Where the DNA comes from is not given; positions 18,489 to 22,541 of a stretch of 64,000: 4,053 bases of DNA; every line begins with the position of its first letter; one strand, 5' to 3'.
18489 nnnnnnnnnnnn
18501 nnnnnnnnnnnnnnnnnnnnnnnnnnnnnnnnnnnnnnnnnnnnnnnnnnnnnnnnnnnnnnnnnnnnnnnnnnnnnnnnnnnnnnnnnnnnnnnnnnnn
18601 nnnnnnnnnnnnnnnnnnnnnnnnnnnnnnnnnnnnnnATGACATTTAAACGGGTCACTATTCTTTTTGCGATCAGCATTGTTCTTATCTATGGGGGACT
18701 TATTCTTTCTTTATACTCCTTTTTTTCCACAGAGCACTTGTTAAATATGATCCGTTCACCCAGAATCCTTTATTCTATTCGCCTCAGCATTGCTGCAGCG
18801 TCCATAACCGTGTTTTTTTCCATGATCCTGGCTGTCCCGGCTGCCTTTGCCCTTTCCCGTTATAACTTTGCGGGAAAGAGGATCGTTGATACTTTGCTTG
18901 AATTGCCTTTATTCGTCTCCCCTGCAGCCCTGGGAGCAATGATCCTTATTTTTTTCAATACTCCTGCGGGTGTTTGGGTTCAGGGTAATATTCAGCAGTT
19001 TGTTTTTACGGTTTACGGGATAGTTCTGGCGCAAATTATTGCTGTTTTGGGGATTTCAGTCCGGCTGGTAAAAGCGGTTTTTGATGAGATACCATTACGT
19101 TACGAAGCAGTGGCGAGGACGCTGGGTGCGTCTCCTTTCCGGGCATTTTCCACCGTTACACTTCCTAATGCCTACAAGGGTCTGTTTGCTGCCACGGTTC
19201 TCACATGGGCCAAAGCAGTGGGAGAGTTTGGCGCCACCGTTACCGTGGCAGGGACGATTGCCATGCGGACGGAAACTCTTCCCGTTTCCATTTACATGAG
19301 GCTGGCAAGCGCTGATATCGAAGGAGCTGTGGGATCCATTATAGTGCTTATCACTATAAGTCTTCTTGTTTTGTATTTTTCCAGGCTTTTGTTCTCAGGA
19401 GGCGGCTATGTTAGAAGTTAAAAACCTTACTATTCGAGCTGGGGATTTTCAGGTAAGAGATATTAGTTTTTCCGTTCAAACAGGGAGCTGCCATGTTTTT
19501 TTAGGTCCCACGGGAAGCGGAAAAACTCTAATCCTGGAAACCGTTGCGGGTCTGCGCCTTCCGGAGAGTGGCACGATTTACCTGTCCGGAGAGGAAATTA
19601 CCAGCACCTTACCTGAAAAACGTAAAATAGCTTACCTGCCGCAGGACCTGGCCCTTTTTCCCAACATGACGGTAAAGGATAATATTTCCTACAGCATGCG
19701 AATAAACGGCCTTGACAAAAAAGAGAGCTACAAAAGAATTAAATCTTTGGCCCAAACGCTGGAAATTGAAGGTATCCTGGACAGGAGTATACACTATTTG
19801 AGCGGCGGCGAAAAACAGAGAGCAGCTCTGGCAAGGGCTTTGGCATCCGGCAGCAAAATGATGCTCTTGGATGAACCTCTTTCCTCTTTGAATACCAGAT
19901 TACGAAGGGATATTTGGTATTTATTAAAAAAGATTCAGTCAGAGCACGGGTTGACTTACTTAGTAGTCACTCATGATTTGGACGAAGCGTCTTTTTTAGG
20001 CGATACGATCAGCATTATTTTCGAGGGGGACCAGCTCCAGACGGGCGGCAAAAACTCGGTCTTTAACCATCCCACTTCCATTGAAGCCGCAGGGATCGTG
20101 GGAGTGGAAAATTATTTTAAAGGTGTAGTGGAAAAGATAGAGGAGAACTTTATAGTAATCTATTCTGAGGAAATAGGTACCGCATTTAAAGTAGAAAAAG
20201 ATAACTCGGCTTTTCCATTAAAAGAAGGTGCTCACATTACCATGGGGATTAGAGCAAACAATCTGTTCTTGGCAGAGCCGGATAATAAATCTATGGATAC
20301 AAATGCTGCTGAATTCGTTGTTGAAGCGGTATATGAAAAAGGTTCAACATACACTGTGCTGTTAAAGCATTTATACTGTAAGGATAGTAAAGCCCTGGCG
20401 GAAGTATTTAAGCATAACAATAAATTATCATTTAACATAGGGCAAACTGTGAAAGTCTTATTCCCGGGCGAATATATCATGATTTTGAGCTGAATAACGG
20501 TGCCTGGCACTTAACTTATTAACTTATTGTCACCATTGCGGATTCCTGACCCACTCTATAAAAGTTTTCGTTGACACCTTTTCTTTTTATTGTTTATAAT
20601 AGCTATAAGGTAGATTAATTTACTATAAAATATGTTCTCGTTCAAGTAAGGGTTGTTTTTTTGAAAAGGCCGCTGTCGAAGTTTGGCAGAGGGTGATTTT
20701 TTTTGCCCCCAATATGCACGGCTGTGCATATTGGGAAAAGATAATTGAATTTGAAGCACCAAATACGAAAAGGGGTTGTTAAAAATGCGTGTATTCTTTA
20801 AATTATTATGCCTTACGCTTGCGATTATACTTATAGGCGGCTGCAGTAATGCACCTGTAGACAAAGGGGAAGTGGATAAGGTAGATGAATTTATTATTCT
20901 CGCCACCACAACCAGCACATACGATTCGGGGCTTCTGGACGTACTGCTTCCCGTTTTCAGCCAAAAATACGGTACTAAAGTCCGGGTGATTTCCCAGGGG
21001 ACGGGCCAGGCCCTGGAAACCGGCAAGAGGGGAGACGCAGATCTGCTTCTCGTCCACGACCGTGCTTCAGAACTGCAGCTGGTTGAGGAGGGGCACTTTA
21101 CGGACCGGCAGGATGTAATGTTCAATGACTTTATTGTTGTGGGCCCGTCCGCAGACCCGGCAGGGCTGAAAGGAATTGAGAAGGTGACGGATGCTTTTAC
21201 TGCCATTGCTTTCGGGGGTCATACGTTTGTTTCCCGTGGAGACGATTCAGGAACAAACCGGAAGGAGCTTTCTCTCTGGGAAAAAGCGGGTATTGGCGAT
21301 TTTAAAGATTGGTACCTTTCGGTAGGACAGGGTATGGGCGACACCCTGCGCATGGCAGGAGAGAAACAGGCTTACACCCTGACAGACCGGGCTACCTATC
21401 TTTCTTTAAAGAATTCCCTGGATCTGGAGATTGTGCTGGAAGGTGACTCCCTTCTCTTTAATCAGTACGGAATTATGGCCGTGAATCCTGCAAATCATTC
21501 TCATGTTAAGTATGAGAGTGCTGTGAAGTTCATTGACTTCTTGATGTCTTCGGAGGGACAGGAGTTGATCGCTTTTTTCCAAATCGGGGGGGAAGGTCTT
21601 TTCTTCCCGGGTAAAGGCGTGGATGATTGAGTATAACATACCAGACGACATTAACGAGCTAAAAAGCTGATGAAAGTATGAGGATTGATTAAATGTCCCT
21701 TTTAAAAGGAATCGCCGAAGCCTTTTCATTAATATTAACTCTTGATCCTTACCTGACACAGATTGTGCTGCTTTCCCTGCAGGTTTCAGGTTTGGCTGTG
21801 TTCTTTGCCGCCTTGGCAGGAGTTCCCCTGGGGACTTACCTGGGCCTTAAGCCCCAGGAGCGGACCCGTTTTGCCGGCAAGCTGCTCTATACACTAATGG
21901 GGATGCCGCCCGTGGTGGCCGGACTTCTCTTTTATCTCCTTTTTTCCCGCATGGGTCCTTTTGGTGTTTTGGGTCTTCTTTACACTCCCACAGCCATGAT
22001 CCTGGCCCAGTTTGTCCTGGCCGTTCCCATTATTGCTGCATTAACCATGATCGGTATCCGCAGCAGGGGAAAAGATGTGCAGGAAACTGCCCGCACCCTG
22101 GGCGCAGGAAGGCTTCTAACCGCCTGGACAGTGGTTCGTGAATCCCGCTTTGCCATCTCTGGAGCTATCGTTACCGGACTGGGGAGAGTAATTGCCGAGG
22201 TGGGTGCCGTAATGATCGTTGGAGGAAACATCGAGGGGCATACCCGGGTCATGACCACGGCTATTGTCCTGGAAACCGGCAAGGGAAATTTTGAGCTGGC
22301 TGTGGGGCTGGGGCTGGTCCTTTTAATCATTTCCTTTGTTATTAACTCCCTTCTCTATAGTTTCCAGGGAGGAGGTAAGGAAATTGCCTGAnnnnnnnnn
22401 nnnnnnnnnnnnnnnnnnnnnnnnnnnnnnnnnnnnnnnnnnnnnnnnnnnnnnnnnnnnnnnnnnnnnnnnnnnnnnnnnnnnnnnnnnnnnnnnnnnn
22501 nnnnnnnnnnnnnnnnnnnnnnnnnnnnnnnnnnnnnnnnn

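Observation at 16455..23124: TunR-like regulator (ModE-HTH + TupA-like sensor) with a ModE-type operator, governing tandem Mo/W transporters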

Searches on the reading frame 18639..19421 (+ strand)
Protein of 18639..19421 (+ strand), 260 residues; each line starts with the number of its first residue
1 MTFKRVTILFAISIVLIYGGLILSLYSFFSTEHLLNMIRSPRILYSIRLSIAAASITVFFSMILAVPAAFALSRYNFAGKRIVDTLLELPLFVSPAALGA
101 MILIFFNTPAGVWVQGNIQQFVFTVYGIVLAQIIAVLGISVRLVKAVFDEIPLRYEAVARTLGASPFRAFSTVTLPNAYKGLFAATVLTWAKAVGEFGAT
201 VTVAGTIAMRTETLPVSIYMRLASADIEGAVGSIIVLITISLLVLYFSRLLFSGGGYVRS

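Call 3: search_protein_families(library=pfam, proteins=[window:18639-19421:+], max_evalue=0.01)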
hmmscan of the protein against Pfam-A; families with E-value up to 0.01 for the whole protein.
window:18639-19421:+ (260 aa): 1 family
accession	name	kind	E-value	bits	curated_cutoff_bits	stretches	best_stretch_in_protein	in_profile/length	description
PF00528.27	BPD_transp_1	-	9.3e-12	45.5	26.4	1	64-249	4-176/184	Binding-protein-dependent transport system inner membrane component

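Call 14: search_protein_families(library=ncbifam, proteins=[window:18639-19421:+], max_evalue=0.001)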
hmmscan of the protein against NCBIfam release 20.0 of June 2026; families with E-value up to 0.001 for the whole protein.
window:18639-19421:+ (260 aa): 28 families (the best 25 are shown)
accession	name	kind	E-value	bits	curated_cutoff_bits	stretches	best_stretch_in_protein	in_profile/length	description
TIGR01581.1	Mo_ABC_porter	hypoth_equivalog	7.7e-54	182.5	210.3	1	31-244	7-222/225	ABC transporter permease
TIGR02141.1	modB_ABC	equivalog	4e-45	154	182.6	1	49-250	2-204/208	molybdate ABC transporter permease subunit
TIGR00969.1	3a0106s02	subfamily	6.6e-41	140.5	240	1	5-251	21-269/272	sulfate ABC transporter permease subunit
NF006939.0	PRK09421.1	equivalog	4.3e-39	134.3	262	1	40-251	5-220/230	molybdate ABC transporter permease subunit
TIGR02140.1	permease_CysW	equivalog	4.9e-36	124.6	329.1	1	11-250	11-254/261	sulfate ABC transporter permease subunit CysW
TIGR02139.1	permease_CysT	equivalog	7.4e-35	120.8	246.1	1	5-247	10-254/265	sulfate ABC transporter permease subunit CysT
NF040839.1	tungstate_WtpB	equivalog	3.8e-34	118.5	340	1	8-252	4-248/251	tungstate ABC transporter permease WtpB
NF008208.0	PRK10971.1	equivalog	3.8e-32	111.9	415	1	8-251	21-266/277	sulfate/thiosulfate ABC transporter permease CysT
NF008620.0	PRK11602.1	equivalog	5e-28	98.1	442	1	11-246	28-267/291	sulfate/thiosulfate ABC transporter permease CysW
TIGR03262.1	PhnU2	equivalog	3.9e-20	72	593.25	1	27-239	36-245/546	putative 2-aminoethylphosphonate ABC transporter permease subunit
NF038017.1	ABC_perm1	subfamily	6.5e-17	62.1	100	1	51-237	2-183/184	ABC transporter permease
NF011624.0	PRK15050.1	equivalog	1.1e-14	54.2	247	1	30-247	58-281/297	2-aminoethylphosphonate ABC transporter permease subunit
NF041773.1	tung_perm_TupB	equivalog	3.5e-14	53.2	320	1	40-245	19-219/230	tungstate ABC transporter permease TupB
TIGR03255.1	PhnV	equivalog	1.6e-11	44.4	358.7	1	27-245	50-258/270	2-aminoethylphosphonate ABC transport system, membrane component PhnV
NF006955.0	PRK09433.2-3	equivalog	4.6e-10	38.7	801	1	10-176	16-189/543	thiamine/thiamine pyrophosphate ABC transporter permease ThiP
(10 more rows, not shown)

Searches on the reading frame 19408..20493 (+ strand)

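Call 3: search_protein_families(library=pfam, proteins=[window:19408-20493:+], max_evalue=0.01)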
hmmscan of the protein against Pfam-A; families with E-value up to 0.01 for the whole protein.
window:19408-20493:+ (361 aa): 3 families
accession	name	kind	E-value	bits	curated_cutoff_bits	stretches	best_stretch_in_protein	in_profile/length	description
PF00005.33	ABC_tran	-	8.9e-33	114.2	25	1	17-158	2-136/137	ABC transporter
PF13304.12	AAA_21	-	9.1e-06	26.4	27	1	80-190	194-299/304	AAA domain, putative AbiEii toxin, Type IV TA system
PF02463.25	SMC_N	-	0.00077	19.4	40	0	96-193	110-201/220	RecF/RecN/SMC N terminal domain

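Call 14: search_protein_families(library=ncbifam, proteins=[window:19408-20493:+], max_evalue=0.001)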
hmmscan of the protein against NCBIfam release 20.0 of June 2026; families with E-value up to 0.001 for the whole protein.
window:19408-20493:+ (361 aa): 187 families (the best 25 are shown)
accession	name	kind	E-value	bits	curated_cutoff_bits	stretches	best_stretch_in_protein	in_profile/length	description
NF040840.2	tungstate_WtpC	equivalog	5.2e-77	259.5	440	1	1-320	1-310/347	tungstate ABC transporter ATP-binding protein WtpC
TIGR01187.1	potA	subfamily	2.7e-63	214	355.6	1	32-353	2-318/325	polyamine ABC transporter ATP-binding protein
TIGR03265.1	PhnT2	equivalog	3e-62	210.9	457.7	1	2-356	5-348/353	putative 2-aminoethylphosphonate ABC transporter ATP-binding protein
NF040933.2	ABC_arch_GlcV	equivalog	3e-62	210.5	450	1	16-358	22-355/357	glucose ABC transporter ATP-binding protein GlcV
NF006987.0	PRK09452.1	equivalog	3.4e-60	203.7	482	1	16-355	33-367/378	spermidine/putrescine ABC transporter ATP-binding protein PotA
NF008653.0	PRK11650.1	subfamily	7.6e-57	193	432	1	14-352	18-339/357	sn-glycerol-3-phosphate ABC transporter ATP-binding protein UgpC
NF043075.1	MMSYN1_0197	equivalog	8.5e-57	192.6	550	1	1-320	2-307/341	spermidine/putrescine ABC transporter ATP-binding protein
NF008513.0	PRK11432.1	equivalog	5.1e-56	190.1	496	1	2-319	7-311/351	ferric ABC transporter ATP-binding protein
NF008621.0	PRK11607.1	equivalog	5.1e-55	186.8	613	1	1-320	19-337/377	putrescine ABC transporter ATP-binding subunit PotG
TIGR00968.1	3a0106s01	subfamily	5.7e-53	179.9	342.75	1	3-233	2-233/237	sulfate ABC transporter ATP-binding protein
NF008233.0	PRK11000.1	equivalog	3.4e-47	161.1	568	1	4-313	6-313/369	maltose/maltodextrin ABC transporter ATP-binding protein MalK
TIGR01186.1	proV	subfamily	1.3e-46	159.4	326.6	1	14-224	7-223/363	betaine/proline/choline family ABC transporter ATP-binding protein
TIGR03258.1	PhnT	equivalog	1.4e-45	155.9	499.15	1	13-262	21-271/359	2-aminoethylphosphonate ABC transport system ATP-binding subunit PhnT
TIGR02142.1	modC_ABC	equivalog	4.4e-45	154.5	285.05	1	7-348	5-343/353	molybdenum ABC transporter ATP-binding protein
NF040729.1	ABC_ATP_SaoA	equivalog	8.9e-43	146.5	360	1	16-203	21-205/248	ABC transporter ATP-binding protein SaoA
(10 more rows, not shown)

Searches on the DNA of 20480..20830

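Call 6: search_rna_families(source=window, start=20480, end=20830, threshold=evalue, max_evalue=10, show_alignments=3)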
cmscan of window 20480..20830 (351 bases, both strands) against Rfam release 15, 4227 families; matches with E-value up to 10: 7.
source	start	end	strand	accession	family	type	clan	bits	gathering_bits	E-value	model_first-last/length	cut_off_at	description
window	20693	20748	+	RF04112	MIR5512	Gene; miRNA;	-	19.2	139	0.48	1-132/132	no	MIR5512 microRNA precursor family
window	20567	20773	+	RF01578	RUF1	Gene; sRNA;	-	17.2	70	0.51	1-264/264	no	Plasmodium RNA of unkown function RUF1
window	20615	20664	+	RF02074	STnc240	Gene; sRNA;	-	16.4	55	9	1-77/77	no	Enterobacterial sRNA STnc240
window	20709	20810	-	RF02920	Fusobacteriales-1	Cis-reg;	-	15.8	52.1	9.4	1-113/113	no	Fusobacteriales-1 RNA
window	20701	20741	-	RF03776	mir-2068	Gene; miRNA;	-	15.5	99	1.6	1-68/68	no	mir-2068 microRNA precursor family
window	20560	20656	-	RF01848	ACEA_U3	Gene; snRNA; snoRNA; CD-box;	CL00100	14.2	55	1.6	1-209/209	no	ACEA small nucleolar RNA U3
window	20693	20732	-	RF02031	tpke11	Gene; sRNA;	-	13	43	5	1-77/77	no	tpke11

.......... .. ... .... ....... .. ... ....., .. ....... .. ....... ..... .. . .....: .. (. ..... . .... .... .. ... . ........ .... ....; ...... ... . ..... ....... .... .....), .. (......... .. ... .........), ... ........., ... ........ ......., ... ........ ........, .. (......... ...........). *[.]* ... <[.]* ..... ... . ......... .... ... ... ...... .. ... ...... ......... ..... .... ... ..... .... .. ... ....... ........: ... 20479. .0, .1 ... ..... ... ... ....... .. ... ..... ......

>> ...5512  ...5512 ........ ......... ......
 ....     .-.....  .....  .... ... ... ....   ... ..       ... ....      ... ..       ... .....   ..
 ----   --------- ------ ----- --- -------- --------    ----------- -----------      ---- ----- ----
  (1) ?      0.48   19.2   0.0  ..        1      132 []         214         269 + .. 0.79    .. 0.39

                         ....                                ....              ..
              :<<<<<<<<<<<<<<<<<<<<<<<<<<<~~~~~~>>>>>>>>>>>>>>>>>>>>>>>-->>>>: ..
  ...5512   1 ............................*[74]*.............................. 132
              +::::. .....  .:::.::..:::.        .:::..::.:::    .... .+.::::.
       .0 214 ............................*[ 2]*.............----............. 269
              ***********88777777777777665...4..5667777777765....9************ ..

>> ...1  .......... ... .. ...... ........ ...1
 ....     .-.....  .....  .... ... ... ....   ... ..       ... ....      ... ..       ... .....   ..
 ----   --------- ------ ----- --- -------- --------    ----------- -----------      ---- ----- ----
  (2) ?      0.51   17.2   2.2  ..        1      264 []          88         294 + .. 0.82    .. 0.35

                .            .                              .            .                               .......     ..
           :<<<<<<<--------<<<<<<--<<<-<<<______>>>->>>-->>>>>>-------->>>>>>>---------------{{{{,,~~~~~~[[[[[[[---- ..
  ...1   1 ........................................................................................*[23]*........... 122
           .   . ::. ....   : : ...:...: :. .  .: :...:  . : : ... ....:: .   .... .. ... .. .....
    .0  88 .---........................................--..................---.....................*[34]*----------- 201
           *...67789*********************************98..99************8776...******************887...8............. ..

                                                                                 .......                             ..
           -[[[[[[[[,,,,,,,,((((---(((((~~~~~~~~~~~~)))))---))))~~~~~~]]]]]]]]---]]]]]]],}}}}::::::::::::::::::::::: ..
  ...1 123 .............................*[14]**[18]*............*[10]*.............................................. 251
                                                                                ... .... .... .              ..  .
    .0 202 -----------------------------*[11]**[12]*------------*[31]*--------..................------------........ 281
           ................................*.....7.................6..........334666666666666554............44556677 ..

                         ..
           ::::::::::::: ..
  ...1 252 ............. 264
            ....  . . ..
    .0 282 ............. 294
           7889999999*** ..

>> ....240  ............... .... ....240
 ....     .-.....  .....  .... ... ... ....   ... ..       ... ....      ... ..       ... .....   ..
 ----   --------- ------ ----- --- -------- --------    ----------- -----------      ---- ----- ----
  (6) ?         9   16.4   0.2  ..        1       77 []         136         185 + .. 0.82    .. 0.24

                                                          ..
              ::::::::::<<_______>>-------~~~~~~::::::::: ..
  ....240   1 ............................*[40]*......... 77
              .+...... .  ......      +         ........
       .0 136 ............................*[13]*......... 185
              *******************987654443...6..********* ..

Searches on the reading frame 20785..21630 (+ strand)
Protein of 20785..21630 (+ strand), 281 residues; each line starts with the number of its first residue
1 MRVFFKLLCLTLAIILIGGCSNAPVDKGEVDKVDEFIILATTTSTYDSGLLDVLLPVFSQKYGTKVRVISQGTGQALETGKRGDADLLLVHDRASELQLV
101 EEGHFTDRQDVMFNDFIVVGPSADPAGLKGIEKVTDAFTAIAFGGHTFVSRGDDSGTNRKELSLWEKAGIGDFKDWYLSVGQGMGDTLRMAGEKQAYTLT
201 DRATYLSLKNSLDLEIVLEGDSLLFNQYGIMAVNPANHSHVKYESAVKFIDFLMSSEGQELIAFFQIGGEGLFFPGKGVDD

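Call 3: search_protein_families(library=pfam, proteins=[window:20785-21630:+], max_evalue=0.01)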
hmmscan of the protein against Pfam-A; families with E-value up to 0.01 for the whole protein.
window:20785-21630:+ (281 aa): 3 families
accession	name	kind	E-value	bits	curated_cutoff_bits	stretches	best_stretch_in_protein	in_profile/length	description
PF12849.12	PBP_like_2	-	2.3e-42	146.1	27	1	38-257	12-267/267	PBP superfamily domain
PF13531.11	SBP_bac_11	-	1.8e-13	51.2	25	1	51-262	13-221/227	Bacterial extracellular solute-binding protein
PF01547.30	SBP_bac_1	-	9.8e-05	22.9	26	0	57-121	16-86/307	Bacterial extracellular solute-binding protein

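Call 14: search_protein_families(library=ncbifam, proteins=[window:20785-21630:+], max_evalue=0.001)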
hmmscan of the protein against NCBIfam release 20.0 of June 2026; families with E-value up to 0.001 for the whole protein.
window:20785-21630:+ (281 aa): 1 family
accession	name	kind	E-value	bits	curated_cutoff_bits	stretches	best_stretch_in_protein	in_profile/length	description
NF041772.1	tung_bind_TupA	equivalog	2.1e-61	207.6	400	1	34-275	14-260/266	tungstate ABC transporter substrate-binding protein TupA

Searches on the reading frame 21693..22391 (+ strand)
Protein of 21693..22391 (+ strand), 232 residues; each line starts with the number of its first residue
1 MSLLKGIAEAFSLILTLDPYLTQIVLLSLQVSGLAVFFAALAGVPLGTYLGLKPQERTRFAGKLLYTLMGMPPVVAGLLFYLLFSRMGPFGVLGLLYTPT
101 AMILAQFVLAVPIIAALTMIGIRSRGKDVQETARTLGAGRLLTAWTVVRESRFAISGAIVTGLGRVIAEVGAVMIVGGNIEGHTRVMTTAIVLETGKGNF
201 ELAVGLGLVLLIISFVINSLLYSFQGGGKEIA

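Call 3: search_protein_families(library=pfam, proteins=[window:21693-22391:+], max_evalue=0.01)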
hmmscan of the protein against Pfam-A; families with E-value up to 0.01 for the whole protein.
window:21693-22391:+ (232 aa): 2 families
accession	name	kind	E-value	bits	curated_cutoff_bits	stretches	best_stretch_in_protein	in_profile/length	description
PF00528.27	BPD_transp_1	-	1.2e-09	38.5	26.4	1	43-225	1-175/184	Binding-protein-dependent transport system inner membrane component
PF06149.18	DUF969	-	6.3e-05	23.1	32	1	102-157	54-109/216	Protein of unknown function (DUF969)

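Call 14: search_protein_families(library=ncbifam, proteins=[window:21693-22391:+], max_evalue=0.001)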
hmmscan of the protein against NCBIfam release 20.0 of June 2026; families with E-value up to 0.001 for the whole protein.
window:21693-22391:+ (232 aa): 14 families
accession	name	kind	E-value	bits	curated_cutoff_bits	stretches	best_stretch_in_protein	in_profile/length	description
NF038017.1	ABC_perm1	subfamily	9.2e-70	234.4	100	1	28-211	1-184/184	ABC transporter permease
NF041773.1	tung_perm_TupB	equivalog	4.1e-46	157.6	320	1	3-224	4-225/230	tungstate ABC transporter permease TupB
TIGR01581.1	Mo_ABC_porter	hypoth_equivalog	6.1e-23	81.5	210.3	1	17-217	15-222/225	ABC transporter permease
TIGR02141.1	modB_ABC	equivalog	9.9e-22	77.6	182.6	1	26-223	1-204/208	molybdate ABC transporter permease subunit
TIGR00969.1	3a0106s02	subfamily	1.9e-16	60.4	240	1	18-217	56-262/272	sulfate ABC transporter permease subunit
TIGR02140.1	permease_CysW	equivalog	4.4e-16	59.1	329.1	1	5-217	31-248/261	sulfate ABC transporter permease subunit CysW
NF006939.0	PRK09421.1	equivalog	1.6e-12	47.4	262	1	16-221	3-215/230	molybdate ABC transporter permease subunit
TIGR02139.1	permease_CysT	equivalog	4.8e-11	42.7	246.1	1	23-224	46-258/265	sulfate ABC transporter permease subunit CysT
TIGR02138.1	phosphate_pstC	equivalog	8.4e-10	38.1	196.45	1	23-221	64-288/296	phosphate ABC transporter permease subunit PstC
NF040839.1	tungstate_WtpB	equivalog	1.1e-08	35.1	340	1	18-178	39-205/251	tungstate ABC transporter permease WtpB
NF008620.0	PRK11602.1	equivalog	1.4e-08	34.3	442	1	27-220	68-271/291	sulfate/thiosulfate ABC transporter permease CysW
NF008208.0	PRK10971.1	equivalog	3.7e-08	33.2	415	1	28-219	59-261/277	sulfate/thiosulfate ABC transporter permease CysT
NF043074.1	MMSYN1_0196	equivalog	6.9e-06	25.6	350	1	23-219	65-257/277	spermidine/putrescine ABC transporter permease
TIGR01131.1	ATP_synt_6_or_A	equivalog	0.00024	21.1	102.6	1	71-140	69-136/227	F0F1 ATP synthase subunit A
